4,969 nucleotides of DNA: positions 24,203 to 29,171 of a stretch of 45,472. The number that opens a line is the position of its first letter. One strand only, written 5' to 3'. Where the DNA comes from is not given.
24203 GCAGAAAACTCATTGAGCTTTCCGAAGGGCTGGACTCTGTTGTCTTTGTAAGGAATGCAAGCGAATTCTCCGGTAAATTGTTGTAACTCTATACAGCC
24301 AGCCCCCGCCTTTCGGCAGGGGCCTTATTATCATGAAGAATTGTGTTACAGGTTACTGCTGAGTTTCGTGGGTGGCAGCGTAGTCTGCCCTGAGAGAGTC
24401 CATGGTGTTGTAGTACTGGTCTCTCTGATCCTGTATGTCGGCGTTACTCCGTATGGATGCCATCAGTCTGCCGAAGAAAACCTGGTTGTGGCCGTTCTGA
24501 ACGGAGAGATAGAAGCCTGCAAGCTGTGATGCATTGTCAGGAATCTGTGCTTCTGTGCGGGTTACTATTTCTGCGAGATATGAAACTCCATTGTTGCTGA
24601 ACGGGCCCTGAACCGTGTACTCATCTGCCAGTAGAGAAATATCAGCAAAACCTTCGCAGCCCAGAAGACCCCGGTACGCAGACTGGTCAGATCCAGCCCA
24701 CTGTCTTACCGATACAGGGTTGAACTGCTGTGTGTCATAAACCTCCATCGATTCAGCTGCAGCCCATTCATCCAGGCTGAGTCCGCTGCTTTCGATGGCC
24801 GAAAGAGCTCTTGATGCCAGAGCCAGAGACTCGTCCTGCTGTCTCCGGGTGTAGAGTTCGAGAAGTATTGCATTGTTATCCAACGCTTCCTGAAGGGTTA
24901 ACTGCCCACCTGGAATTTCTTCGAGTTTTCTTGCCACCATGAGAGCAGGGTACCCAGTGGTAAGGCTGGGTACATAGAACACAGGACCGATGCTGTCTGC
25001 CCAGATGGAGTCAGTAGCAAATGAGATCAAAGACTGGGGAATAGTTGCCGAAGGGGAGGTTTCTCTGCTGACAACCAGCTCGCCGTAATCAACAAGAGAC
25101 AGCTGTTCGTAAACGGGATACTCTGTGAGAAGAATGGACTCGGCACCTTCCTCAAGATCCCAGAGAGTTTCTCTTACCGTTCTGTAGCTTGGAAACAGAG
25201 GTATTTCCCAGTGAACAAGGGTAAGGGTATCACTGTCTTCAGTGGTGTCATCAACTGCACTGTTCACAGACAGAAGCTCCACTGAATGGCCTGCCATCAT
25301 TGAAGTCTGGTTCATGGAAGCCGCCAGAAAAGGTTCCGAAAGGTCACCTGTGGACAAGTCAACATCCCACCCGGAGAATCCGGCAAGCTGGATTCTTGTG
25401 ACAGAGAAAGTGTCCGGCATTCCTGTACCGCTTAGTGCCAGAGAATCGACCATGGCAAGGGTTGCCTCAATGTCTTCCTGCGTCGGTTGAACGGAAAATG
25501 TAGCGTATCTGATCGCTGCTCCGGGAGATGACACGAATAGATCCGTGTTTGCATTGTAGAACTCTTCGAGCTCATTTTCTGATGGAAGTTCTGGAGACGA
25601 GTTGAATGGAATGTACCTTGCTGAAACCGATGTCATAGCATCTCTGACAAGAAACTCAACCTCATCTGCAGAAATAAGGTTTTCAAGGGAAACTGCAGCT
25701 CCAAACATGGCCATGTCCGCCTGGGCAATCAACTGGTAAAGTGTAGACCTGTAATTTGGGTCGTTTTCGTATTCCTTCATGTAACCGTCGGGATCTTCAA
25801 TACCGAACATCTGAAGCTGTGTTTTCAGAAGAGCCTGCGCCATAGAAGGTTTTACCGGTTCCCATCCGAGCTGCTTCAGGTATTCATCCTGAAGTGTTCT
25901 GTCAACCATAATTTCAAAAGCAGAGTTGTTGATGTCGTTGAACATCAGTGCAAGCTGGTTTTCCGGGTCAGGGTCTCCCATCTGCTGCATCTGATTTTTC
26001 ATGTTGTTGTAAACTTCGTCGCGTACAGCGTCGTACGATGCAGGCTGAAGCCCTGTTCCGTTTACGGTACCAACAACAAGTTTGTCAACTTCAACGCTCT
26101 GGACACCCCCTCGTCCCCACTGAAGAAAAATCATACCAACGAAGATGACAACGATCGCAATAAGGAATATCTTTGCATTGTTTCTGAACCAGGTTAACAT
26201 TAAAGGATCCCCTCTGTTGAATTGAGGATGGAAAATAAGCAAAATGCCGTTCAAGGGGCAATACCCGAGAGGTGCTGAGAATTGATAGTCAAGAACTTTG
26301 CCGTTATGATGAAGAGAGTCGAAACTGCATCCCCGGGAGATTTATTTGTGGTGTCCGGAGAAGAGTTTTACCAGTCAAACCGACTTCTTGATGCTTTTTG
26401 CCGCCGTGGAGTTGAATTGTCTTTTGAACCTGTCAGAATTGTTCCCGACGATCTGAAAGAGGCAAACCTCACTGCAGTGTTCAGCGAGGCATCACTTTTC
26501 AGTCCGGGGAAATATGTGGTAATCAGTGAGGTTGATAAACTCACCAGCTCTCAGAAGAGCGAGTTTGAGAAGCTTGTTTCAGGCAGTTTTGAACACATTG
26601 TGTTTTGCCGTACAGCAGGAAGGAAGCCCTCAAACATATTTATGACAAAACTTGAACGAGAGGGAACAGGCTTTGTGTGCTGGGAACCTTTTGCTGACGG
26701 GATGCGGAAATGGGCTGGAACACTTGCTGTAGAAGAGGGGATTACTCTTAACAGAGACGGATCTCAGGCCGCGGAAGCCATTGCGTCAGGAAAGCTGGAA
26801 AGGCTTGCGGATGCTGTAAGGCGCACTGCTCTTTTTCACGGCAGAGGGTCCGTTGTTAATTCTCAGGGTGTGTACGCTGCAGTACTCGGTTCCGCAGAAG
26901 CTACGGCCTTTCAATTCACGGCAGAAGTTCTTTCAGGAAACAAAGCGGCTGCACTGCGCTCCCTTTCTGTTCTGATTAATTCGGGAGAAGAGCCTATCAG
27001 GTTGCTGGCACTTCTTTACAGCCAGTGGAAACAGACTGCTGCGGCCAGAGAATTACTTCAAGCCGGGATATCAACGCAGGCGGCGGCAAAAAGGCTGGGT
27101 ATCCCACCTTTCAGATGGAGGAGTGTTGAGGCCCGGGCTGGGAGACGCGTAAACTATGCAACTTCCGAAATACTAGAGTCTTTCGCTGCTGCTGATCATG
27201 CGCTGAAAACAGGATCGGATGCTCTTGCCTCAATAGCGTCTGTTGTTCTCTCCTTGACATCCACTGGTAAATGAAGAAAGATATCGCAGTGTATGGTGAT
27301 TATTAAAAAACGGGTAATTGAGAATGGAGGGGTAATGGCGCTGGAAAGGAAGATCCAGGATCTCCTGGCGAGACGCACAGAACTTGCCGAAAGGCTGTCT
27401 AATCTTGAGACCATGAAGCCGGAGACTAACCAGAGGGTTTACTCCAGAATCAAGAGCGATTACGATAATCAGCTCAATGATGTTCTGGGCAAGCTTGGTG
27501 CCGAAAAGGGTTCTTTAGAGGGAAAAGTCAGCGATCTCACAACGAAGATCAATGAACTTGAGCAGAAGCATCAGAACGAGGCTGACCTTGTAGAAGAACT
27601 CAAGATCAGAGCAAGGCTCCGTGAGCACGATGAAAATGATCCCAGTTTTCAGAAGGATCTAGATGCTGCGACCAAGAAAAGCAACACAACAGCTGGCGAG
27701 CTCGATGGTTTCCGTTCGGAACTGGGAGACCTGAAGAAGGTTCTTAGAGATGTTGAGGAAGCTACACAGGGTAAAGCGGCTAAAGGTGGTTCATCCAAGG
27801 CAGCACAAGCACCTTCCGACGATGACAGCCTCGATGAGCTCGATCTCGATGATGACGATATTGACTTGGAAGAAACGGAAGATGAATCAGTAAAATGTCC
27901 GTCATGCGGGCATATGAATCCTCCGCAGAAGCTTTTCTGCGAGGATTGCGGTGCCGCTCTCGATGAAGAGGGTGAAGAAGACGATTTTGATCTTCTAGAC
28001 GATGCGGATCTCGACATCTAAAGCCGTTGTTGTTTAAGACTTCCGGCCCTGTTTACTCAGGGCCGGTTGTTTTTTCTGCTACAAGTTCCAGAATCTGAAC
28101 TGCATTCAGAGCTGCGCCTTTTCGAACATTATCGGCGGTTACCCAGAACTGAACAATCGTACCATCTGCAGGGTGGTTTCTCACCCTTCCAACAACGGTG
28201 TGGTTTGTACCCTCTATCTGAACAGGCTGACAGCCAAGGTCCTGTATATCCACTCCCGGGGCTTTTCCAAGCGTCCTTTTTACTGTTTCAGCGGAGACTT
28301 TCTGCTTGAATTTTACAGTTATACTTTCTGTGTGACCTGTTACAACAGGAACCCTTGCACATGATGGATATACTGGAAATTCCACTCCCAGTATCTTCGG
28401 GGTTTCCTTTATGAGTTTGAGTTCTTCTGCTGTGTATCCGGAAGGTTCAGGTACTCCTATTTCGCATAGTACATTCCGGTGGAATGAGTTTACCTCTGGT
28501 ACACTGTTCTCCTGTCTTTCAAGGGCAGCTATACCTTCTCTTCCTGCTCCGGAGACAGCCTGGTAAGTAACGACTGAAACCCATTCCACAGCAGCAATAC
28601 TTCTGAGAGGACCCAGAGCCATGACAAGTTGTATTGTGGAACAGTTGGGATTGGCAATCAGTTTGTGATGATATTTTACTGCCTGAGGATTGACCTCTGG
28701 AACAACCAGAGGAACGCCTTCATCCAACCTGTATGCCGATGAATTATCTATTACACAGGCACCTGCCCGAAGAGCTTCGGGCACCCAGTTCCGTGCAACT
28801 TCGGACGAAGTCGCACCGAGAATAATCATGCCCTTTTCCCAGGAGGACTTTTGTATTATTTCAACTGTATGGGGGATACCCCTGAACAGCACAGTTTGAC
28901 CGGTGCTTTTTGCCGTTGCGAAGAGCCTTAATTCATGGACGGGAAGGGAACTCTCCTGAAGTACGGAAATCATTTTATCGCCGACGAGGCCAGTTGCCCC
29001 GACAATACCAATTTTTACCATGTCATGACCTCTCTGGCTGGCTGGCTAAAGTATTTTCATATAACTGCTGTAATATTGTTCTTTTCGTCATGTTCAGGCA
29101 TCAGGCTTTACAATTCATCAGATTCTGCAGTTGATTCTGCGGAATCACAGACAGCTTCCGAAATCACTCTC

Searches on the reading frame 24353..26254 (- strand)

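Call 75: search_protein_families(library=pfam, proteins=[window:24353-26254:-], max_evalue=0.00001)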
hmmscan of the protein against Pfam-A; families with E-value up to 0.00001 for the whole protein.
window:24353-26254:- (633 aa): 2 families
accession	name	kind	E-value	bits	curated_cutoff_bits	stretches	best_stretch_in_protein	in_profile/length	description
PF13624.11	SurA_N_3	-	3.8e-12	46.8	27.2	1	19-146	1-121/162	SurA-like N-terminal domain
PF13623.11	SurA_N_2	-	9.4e-12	45.5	28.5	1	23-150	4-129/145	SurA-like N-terminal domain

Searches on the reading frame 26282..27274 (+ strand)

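Call 75: search_protein_families(library=pfam, proteins=[window:26282-27274:+], max_evalue=0.00001)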
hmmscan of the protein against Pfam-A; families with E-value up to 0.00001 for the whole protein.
window:26282-27274:+ (330 aa): 1 family
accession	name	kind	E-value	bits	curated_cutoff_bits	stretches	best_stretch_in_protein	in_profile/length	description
PF21694.2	DNA_pol3_delta_C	-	7.8e-17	61.8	27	1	207-312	2-107/121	DNA polymerase III delta subunit, C-terminal domain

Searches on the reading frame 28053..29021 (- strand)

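Call 75: search_protein_families(library=pfam, proteins=[window:28053-29021:-], max_evalue=0.00001)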
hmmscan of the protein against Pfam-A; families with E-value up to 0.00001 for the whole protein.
window:28053-29021:- (322 aa): 2 families
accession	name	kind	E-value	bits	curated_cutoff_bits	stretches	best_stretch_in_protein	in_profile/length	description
PF02774.23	Semialdhyde_dhC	-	5.6e-37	128.1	26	1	136-301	1-184/184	Semialdehyde dehydrogenase, dimerisation domain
PF01118.30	Semialdhyde_dh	-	7.5e-28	97.8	26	1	3-116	1-119/121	Semialdehyde dehydrogenase, NAD binding domain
